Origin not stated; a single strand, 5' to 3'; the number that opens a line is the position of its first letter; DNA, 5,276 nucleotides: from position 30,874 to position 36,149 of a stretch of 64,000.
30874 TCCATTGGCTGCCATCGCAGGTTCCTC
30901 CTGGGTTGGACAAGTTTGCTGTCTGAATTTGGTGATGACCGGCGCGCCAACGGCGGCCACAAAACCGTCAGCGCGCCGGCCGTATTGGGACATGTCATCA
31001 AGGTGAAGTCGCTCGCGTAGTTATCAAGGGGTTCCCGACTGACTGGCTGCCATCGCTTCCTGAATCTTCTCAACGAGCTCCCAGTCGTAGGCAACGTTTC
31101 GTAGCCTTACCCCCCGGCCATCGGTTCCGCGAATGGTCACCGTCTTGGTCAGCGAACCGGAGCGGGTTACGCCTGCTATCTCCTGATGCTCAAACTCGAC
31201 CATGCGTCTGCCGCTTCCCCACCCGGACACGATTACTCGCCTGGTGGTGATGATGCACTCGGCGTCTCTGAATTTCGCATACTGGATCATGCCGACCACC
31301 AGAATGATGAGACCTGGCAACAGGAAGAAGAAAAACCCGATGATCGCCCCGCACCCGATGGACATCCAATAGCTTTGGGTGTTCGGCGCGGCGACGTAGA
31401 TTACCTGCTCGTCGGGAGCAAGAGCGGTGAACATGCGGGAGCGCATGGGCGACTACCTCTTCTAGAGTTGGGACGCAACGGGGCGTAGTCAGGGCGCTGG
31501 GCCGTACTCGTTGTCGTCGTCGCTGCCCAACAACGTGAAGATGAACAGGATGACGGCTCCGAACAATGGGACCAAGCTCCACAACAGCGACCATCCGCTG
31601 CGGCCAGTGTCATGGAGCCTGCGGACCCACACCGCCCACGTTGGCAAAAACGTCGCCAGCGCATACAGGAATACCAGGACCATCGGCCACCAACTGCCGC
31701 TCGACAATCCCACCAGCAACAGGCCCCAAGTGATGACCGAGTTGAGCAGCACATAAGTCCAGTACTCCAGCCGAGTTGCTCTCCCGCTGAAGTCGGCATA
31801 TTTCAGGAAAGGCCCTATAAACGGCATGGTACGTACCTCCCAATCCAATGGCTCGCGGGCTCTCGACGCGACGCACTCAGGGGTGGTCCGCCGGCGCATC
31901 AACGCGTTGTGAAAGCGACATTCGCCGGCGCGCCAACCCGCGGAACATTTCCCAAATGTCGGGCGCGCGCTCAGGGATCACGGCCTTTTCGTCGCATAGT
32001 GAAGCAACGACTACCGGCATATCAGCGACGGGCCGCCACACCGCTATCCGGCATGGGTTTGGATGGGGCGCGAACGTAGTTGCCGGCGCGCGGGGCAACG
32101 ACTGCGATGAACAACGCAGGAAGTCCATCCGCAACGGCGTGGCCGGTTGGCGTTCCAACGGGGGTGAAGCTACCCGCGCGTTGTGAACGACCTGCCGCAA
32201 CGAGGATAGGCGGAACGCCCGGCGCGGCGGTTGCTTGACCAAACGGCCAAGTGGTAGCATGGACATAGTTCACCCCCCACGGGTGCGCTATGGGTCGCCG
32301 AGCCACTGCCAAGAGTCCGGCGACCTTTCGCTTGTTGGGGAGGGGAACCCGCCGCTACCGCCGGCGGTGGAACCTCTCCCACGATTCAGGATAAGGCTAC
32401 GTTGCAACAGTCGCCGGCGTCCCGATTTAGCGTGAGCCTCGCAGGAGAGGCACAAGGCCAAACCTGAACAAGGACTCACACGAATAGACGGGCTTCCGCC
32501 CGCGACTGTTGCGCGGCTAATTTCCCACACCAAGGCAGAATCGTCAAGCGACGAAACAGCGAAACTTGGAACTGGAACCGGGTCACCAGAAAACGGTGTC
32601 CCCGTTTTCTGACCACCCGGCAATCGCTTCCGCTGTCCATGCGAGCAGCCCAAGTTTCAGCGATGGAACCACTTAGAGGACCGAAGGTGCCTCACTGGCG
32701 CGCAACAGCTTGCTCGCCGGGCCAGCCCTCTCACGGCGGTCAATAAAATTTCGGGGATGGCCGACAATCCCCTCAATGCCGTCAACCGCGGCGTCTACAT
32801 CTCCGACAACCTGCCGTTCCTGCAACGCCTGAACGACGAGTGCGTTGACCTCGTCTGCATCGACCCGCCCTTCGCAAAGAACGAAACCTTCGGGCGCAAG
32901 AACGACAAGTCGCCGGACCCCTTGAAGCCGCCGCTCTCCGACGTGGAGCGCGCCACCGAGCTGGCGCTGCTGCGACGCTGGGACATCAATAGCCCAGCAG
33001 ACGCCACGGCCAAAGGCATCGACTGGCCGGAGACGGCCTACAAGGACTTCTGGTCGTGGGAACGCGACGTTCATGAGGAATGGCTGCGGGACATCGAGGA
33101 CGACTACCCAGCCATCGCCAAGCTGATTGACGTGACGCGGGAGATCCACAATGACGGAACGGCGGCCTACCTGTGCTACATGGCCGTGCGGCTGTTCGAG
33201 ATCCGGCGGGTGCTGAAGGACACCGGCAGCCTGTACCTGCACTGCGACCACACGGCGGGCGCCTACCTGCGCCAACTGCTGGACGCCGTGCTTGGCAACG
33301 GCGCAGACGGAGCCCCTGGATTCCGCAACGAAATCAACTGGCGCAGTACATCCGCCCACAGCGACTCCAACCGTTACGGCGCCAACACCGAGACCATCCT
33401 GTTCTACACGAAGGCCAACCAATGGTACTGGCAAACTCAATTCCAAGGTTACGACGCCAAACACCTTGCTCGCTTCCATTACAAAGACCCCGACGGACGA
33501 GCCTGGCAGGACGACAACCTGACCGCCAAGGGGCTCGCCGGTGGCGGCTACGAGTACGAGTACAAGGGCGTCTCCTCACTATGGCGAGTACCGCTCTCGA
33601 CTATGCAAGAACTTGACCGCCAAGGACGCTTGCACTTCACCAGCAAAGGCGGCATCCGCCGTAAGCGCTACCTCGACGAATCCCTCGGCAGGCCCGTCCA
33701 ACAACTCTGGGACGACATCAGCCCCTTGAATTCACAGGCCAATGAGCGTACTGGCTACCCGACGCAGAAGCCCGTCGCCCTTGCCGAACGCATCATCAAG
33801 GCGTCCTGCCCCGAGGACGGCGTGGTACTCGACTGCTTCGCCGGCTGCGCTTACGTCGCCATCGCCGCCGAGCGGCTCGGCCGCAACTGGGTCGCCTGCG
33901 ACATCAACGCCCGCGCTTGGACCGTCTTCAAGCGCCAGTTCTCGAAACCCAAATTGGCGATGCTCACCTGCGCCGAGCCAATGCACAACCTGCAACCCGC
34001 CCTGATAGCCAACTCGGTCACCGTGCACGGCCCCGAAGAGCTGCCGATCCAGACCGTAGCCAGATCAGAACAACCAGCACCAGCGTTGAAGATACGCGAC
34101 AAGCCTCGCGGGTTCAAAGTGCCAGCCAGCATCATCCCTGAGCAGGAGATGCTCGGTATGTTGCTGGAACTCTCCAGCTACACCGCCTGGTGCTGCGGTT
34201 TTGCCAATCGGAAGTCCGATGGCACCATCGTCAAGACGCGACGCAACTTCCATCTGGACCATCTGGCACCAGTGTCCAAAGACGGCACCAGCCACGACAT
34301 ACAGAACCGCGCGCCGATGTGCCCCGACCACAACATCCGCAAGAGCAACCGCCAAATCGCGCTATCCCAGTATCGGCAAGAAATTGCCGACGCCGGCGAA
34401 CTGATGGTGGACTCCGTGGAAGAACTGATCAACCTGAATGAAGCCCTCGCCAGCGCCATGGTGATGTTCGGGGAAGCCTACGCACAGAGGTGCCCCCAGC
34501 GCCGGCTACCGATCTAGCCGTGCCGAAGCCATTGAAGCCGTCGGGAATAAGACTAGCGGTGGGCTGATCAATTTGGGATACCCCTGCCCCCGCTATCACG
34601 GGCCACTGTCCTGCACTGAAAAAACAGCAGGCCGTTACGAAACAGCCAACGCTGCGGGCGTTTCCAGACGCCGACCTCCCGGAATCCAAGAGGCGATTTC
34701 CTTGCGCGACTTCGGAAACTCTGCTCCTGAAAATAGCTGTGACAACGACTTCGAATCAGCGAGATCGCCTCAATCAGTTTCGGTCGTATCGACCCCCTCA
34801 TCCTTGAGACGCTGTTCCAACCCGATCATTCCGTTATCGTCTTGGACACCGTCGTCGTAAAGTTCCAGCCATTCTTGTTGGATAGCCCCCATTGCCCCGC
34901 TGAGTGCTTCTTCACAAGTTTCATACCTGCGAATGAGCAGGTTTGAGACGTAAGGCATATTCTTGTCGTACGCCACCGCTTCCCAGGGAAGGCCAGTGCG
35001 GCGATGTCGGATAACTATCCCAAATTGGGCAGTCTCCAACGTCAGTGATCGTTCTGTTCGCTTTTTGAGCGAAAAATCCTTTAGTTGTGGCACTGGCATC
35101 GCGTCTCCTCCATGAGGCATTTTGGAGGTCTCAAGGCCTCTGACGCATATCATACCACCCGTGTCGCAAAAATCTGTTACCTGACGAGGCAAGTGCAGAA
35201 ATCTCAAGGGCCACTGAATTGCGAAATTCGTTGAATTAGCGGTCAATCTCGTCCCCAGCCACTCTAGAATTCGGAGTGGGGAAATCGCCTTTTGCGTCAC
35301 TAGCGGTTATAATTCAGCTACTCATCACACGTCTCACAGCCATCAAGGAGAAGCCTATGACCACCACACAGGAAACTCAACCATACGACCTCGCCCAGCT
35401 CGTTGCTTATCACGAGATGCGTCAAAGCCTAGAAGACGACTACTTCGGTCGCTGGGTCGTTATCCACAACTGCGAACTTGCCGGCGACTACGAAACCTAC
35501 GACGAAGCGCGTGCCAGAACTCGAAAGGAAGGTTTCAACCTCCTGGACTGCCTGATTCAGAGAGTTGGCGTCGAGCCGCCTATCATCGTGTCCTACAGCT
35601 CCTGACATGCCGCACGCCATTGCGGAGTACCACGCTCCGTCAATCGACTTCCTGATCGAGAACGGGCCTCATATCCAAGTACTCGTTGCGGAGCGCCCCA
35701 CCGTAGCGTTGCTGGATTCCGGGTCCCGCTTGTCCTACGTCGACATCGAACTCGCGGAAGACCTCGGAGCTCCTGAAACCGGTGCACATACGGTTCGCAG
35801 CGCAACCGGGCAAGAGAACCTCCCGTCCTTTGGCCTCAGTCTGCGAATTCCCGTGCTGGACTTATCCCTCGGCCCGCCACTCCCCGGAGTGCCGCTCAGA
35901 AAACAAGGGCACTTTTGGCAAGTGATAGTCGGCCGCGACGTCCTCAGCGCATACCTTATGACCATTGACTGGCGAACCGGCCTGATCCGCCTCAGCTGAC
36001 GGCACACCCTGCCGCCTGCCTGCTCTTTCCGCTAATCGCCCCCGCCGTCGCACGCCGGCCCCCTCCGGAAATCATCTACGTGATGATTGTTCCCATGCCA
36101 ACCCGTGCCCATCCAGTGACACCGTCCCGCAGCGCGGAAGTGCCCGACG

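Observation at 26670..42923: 15.7 kb serine-recombinase island splits a phosphoribosyltransferase gene; excision would restore it in frame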

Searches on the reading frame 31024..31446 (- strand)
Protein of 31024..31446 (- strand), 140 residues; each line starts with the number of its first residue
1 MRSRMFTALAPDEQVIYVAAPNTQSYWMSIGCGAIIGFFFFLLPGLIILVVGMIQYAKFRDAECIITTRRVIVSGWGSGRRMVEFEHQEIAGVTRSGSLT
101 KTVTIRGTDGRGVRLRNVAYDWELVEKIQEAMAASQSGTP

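Call 8: search_protein_families(library=pfam, proteins=[window:31024-31446:-], max_evalue=0.01)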
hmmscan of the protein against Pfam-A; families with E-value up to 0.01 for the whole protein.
window:31024-31446:- (140 aa): 0 families

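Call 21: find_encoding_contigs(protein=window:31024-31446:-, flank=10000, max_places=10)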
Protein window:31024-31446:- (140 aa): 3 contigs read that carry it; 2 places shown.
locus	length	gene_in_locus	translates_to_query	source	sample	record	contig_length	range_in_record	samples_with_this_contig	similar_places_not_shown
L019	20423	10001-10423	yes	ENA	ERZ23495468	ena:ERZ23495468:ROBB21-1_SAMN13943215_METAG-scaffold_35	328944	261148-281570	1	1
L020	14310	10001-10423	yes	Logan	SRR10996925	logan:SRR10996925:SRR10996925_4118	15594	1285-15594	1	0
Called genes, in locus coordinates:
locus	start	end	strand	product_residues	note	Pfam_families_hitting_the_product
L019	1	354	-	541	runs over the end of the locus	PF00239:Resolvase, PF07508:Recombinase, PF13408:Zn_ribbon_recom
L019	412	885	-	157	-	PF13560:HTH_31 (weak)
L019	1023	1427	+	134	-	-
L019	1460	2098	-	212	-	PF13408:Zn_ribbon_recom (weak)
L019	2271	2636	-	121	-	-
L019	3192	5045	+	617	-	-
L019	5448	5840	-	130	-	-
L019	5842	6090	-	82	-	-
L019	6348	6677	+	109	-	-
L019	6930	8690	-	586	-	PF01555:N6_N4_Mtase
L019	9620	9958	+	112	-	PF05656:DUF805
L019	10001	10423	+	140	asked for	-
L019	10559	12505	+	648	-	-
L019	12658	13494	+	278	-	PF01391:Collagen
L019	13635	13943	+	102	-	-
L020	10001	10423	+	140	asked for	-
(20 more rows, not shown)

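Call 34: search_protein_families(library=padloc, proteins=[window:31024-31446:-], max_evalue=0.01)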
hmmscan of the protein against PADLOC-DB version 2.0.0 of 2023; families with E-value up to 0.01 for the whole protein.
window:31024-31446:- (140 aa): 0 families

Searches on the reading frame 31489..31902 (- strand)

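Call 8: search_protein_families(library=pfam, proteins=[window:31489-31902:-], max_evalue=0.01)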
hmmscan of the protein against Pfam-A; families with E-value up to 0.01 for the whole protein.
window:31489-31902:- (137 aa): 1 family
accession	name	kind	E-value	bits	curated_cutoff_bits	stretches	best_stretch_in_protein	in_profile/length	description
PF05656.20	DUF805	-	1.6e-26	93.4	25.7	1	35-135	1-111/111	Protein of unknown function (DUF805)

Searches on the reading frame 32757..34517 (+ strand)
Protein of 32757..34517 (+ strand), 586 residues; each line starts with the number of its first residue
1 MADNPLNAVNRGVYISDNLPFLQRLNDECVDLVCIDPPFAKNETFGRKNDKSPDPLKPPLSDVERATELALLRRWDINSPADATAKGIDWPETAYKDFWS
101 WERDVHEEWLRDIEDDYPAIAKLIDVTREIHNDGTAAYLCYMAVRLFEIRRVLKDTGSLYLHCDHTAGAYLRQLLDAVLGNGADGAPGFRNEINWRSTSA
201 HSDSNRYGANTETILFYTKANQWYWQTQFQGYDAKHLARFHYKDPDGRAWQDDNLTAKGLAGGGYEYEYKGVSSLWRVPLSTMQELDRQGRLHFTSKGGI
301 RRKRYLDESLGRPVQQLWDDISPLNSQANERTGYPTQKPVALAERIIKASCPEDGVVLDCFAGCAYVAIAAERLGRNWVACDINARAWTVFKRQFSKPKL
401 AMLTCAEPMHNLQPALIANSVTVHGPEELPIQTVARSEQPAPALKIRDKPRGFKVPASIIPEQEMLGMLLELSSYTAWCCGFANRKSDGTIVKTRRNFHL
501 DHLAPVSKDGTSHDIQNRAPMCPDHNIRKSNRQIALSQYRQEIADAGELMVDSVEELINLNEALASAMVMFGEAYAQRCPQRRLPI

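Call 7: search_protein_families(library=pfam, proteins=[window:32757-34517:+], max_evalue=0.01)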
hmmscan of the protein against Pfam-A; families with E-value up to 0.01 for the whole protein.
window:32757-34517:+ (586 aa): 3 families
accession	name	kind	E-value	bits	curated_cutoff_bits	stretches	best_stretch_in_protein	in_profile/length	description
PF01555.25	N6_N4_Mtase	-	4e-35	122.2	26.7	1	30-388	1-216/221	DNA methylase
PF03602.21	Cons_hypoth95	-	0.00038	20.6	24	0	13-44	95-128/182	Conserved hypothetical protein 95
PF01844.29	HNH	-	0.0014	19.2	21.4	1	492-532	11-47/47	HNH endonuclease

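Call 9: search_protein_families(library=ncbifam, proteins=[window:32757-34517:+], max_evalue=0.01)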
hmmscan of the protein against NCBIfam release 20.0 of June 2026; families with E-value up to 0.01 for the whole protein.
window:32757-34517:+ (586 aa): 3 families
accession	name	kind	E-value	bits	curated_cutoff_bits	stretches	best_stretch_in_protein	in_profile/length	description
NF008572.0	PRK11524.1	equivalog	1.7e-16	60.2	292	1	328-386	189-247/294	adenine-specific DNA-methyltransferase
NF050803.1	DnaMtaseCcrMCaul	equivalog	2.1e-12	46.7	830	1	329-389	181-241/350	adenine-specific DNA-methyltransferase CcrM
NF010253.0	PRK13699.1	subfamily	2.2e-06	27.5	244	1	318-401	130-211/226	DNA methyltransferase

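Call 10: search_protein_families(library=phrogs, proteins=[window:32757-34517:+], max_evalue=0.01)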
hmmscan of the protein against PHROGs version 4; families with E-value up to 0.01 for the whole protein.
window:32757-34517:+ (586 aa): 17 families
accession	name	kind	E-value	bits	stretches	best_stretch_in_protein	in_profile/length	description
phrog_67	-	other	1e-43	151.4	1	16-404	129-352/743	DNA methyltransferase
phrog_498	-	other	5.9e-14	52.5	1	146-386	261-411/633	DNA methyltransferase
phrog_3008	-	other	6.5e-13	49.5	1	331-398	147-214/244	DNA methyltransferase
phrog_6025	-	other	1.7e-07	32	0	4-46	5-49/192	DNA methyltransferase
phrog_18293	-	other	3.2e-07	31.3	1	329-391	41-103/119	methyltransferase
phrog_23085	-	unknown function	1.8e-06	28.7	1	329-384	39-94/138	-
phrog_1035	-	DNA, RNA and nucleotide metabolism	6.3e-06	27.2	1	462-534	148-215/271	endonuclease VII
phrog_12517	-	unknown function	7.1e-06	26.4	1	326-395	79-147/316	-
phrog_1271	-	DNA, RNA and nucleotide metabolism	1.5e-05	25.6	1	469-542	261-328/361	HNH endonuclease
phrog_23148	-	unknown function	5.5e-05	24.3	1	332-384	83-135/165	-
phrog_2118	-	DNA, RNA and nucleotide metabolism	0.0001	23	1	495-546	188-236/301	HNH endonuclease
phrog_6952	-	other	0.00028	21.8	1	334-387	114-167/181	DNA methyltransferase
phrog_10183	-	other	0.00034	20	1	340-399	102-161/889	DNA methyltransferase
phrog_8660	-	DNA, RNA and nucleotide metabolism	0.00054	21.1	1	492-534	140-181/196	HNH endonuclease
phrog_338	-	DNA, RNA and nucleotide metabolism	0.0012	19.2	1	494-533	225-263/340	HNH endonuclease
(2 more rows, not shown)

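Call 34: search_protein_families(library=padloc, proteins=[window:32757-34517:+], max_evalue=0.01)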
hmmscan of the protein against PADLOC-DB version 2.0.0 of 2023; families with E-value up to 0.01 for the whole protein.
window:32757-34517:+ (586 aa): 53 families (the best 25 are shown)
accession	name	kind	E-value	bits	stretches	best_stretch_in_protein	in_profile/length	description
PDLC03354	MTase_II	-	1.7e-45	153.8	1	136-402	127-389/425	Type II methyltransferase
PDLC03339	MTase_II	-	2e-39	133.5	3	307-397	184-273/399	Type II methyltransferase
PDLC03300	MTase_II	-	4.5e-35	119.2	3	313-397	196-278/302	Type II methyltransferase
PDLC03371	MTase_II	-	2e-28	97.6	1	148-395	80-252/260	Type II methyltransferase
PDLC03638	MTase_III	-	3.3e-27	93.2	1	136-391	429-673/816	Type III methyltransferase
PDLC03641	MTase_III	-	9.4e-24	81.9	1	119-371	166-428/657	Type III methyltransferase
PDLC03299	MTase_II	-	1.2e-23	82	2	324-385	186-247/296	Type II methyltransferase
PDLC03636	MTase_III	-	2e-22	77.7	2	137-258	95-212/575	Type III methyltransferase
PDLC03320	MTase_II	-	4.4e-22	76.6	1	310-395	190-274/289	Type II methyltransferase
PDLC03644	MTase_III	-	3.4e-20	70.3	1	136-390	107-388/542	Type III methyltransferase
PDLC03633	MTase_III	-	2.9e-18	63.9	2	128-222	141-231/616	Type III methyltransferase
PDLC03265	MTase_II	-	4e-17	60.7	2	331-388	264-321/333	Type II methyltransferase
PDLC03635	MTase_III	-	1.3e-15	55.2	2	136-237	266-367/708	Type III methyltransferase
PDLC03634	MTase_III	-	2.6e-15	54.3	1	138-370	173-425/621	Type III methyltransferase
PDLC03387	MTase_II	-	2.2e-14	51.3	1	190-386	143-266/289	Type II methyltransferase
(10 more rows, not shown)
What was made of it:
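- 32757..34517 (+): Cargo: N6/N4 DNA methyltransferase with a C-terminal HNH-like region (HNH match below the Pfam cut-off). calls 7, 10, 34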

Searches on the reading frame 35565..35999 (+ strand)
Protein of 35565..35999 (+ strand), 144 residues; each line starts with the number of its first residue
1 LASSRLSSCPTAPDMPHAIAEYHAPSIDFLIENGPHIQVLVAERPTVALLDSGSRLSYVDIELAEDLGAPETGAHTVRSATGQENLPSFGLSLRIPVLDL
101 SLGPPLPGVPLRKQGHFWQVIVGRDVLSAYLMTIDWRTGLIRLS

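Call 8: search_protein_families(library=pfam, proteins=[window:35565-35999:+], max_evalue=0.01)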
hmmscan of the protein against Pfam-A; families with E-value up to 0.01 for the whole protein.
window:35565-35999:+ (144 aa): 1 family
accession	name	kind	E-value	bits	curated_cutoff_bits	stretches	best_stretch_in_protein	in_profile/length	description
PF13650.11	Asp_protease_2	-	0.00012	23.1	24.3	1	38-84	2-51/90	Aspartyl protease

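Call 34: search_protein_families(library=padloc, proteins=[window:35607-35999:+], max_evalue=0.01)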
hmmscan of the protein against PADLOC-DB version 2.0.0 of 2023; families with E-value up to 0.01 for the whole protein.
window:35607-35999:+ (130 aa): 0 families
